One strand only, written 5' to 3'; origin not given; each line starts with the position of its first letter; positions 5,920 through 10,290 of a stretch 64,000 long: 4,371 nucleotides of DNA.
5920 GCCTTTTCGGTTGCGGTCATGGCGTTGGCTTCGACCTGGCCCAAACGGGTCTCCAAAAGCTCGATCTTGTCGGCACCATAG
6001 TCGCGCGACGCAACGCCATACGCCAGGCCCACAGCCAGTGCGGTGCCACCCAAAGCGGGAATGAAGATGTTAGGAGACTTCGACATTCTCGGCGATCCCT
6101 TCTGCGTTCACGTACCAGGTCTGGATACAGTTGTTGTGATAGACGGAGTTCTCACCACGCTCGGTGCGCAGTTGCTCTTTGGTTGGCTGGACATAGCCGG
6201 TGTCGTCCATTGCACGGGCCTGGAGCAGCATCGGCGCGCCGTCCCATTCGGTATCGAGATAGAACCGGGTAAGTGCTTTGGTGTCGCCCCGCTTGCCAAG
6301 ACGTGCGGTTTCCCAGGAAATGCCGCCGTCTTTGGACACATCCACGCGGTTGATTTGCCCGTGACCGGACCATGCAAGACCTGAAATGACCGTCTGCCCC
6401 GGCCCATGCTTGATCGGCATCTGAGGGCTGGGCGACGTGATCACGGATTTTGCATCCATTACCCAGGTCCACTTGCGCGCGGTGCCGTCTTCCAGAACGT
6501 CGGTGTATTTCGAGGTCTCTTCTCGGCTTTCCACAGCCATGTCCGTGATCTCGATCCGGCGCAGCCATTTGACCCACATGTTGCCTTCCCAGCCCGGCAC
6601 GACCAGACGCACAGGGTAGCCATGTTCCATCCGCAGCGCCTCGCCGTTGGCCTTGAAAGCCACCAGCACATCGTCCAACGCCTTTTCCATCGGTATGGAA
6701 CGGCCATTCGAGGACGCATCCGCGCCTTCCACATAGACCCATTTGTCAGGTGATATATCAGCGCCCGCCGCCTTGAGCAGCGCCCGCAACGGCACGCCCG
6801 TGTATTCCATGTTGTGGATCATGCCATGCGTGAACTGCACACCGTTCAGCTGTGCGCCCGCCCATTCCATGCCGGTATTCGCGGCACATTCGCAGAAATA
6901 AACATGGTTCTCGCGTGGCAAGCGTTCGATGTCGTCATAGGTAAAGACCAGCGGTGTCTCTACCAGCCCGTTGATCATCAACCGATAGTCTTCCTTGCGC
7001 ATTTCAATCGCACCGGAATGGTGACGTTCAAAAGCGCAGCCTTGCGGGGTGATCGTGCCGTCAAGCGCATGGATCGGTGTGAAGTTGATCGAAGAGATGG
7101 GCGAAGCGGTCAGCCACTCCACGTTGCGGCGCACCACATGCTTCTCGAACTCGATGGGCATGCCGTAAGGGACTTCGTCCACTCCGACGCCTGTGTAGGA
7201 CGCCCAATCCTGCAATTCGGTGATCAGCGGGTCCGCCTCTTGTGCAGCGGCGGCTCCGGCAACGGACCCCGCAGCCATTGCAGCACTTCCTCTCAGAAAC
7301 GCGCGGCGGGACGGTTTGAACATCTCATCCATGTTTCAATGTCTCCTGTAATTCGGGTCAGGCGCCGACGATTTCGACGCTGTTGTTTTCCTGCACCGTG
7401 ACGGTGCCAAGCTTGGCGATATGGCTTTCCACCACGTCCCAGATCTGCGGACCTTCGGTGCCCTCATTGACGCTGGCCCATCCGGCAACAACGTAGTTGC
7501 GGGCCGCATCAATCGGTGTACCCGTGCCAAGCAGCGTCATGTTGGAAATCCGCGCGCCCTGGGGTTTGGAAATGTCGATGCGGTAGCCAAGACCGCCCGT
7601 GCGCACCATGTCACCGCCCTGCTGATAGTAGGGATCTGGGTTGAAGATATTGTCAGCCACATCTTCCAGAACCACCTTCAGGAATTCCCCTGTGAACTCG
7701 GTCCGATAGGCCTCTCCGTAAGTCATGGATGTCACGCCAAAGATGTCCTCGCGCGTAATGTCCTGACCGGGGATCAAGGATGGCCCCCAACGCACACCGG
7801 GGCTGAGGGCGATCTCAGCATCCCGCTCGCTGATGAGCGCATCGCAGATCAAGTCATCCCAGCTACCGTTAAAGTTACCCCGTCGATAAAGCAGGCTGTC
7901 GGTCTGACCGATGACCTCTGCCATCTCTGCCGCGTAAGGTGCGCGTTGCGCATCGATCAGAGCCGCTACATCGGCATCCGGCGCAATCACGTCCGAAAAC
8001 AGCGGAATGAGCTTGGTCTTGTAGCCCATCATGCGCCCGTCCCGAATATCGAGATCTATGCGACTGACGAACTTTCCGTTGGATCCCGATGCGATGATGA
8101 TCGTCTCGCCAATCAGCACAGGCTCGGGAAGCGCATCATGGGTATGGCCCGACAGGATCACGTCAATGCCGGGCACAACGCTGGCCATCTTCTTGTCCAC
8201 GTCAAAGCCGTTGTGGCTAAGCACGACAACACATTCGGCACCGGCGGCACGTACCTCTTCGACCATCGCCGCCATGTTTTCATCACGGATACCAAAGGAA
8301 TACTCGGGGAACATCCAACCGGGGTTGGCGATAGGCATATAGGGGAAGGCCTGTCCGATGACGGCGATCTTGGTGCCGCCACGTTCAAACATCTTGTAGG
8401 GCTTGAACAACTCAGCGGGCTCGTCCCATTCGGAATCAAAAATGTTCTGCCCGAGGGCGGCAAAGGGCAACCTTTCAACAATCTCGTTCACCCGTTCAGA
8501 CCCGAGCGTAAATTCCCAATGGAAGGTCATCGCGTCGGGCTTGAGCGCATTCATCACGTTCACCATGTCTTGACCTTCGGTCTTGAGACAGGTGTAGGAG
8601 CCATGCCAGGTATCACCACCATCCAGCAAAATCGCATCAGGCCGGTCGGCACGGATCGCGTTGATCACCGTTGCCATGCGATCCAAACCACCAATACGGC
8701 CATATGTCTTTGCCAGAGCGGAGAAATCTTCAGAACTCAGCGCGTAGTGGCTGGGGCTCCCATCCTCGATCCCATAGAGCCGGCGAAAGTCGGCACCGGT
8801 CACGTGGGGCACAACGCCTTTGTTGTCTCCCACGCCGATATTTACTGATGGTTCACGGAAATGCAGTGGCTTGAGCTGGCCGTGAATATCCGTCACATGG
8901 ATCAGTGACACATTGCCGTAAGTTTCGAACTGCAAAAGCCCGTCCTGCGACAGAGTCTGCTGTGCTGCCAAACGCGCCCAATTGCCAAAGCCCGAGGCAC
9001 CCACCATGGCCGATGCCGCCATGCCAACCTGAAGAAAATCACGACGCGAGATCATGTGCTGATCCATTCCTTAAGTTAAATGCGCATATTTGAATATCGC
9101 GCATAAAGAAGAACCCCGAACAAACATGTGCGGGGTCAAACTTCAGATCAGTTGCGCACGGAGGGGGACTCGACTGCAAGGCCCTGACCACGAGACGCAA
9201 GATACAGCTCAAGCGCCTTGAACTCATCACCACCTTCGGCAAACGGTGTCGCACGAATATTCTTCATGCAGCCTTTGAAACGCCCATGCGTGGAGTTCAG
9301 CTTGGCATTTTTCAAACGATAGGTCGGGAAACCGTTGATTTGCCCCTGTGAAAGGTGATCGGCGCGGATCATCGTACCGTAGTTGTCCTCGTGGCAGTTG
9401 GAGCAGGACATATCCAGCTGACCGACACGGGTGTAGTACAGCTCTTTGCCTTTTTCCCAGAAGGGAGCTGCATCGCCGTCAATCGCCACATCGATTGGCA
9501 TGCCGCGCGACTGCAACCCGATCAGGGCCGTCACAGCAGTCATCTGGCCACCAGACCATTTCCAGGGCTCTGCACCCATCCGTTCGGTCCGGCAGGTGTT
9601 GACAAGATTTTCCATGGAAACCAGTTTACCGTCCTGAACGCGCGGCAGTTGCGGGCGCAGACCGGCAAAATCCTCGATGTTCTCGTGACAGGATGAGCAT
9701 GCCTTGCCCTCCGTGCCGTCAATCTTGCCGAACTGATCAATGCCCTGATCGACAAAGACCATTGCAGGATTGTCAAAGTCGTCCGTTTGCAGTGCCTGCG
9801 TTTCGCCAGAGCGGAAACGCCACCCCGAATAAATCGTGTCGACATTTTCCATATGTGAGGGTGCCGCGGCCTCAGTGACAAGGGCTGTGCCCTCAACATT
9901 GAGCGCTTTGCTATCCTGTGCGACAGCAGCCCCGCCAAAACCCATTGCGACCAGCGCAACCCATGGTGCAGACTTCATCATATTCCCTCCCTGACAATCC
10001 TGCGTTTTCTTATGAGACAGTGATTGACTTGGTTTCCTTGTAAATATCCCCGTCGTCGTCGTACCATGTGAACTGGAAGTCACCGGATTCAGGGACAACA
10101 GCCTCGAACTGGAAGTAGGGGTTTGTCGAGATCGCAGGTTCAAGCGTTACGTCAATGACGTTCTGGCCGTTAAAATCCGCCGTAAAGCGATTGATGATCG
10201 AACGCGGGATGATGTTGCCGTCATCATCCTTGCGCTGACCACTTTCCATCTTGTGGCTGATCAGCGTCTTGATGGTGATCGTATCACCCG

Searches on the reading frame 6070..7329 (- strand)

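Call 72: search_protein_families(library=pfam, proteins=[window:6070-7329:-], max_evalue=0.00001)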
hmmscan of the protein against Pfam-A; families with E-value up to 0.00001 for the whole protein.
window:6070-7329:- (419 aa): 2 families
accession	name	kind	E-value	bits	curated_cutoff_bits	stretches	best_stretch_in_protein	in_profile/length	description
PF00174.25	Oxidored_molyb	-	1.7e-50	171.4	24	1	109-265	6-164/169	Oxidoreductase molybdopterin binding domain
PF03404.22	Mo-co_dimer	-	1.9e-20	73.7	22.7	1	285-403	1-136/138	Mo-co oxidoreductase dimerisation domain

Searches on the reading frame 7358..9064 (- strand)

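Call 72: search_protein_families(library=pfam, proteins=[window:7358-9064:-], max_evalue=0.00001)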
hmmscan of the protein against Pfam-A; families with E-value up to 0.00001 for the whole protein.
window:7358-9064:- (568 aa): 2 families
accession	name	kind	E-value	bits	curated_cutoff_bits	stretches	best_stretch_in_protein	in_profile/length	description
PF02872.23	5_nucleotid_C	-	1.5e-16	61.4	23.6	1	401-538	23-152/158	5'-nucleotidase, C-terminal domain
PF00149.33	Metallophos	-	4.4e-06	27.7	21.5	0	54-310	3-190/191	Calcineurin-like phosphoesterase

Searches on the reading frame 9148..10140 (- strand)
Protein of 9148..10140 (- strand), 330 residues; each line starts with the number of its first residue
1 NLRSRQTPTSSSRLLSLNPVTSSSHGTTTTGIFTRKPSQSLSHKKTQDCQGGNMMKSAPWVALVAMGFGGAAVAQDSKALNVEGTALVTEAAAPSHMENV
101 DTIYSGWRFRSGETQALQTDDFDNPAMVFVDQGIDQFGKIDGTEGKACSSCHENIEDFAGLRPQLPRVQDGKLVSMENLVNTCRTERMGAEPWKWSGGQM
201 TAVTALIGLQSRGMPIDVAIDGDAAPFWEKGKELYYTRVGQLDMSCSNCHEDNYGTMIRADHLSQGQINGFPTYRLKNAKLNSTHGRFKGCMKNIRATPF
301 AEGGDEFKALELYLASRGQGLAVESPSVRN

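Call 72: search_protein_families(library=pfam, proteins=[window:9148-10140:-], max_evalue=0.00001)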
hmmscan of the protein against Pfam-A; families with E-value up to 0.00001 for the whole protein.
window:9148-10140:- (330 aa): 1 family
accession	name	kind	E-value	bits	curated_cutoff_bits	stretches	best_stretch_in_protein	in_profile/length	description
PF21342.2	SoxA-TsdA_cyt-c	-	4.1e-33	113.7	27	1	132-216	1-88/88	SoxA/TsdA, cytochrome c domain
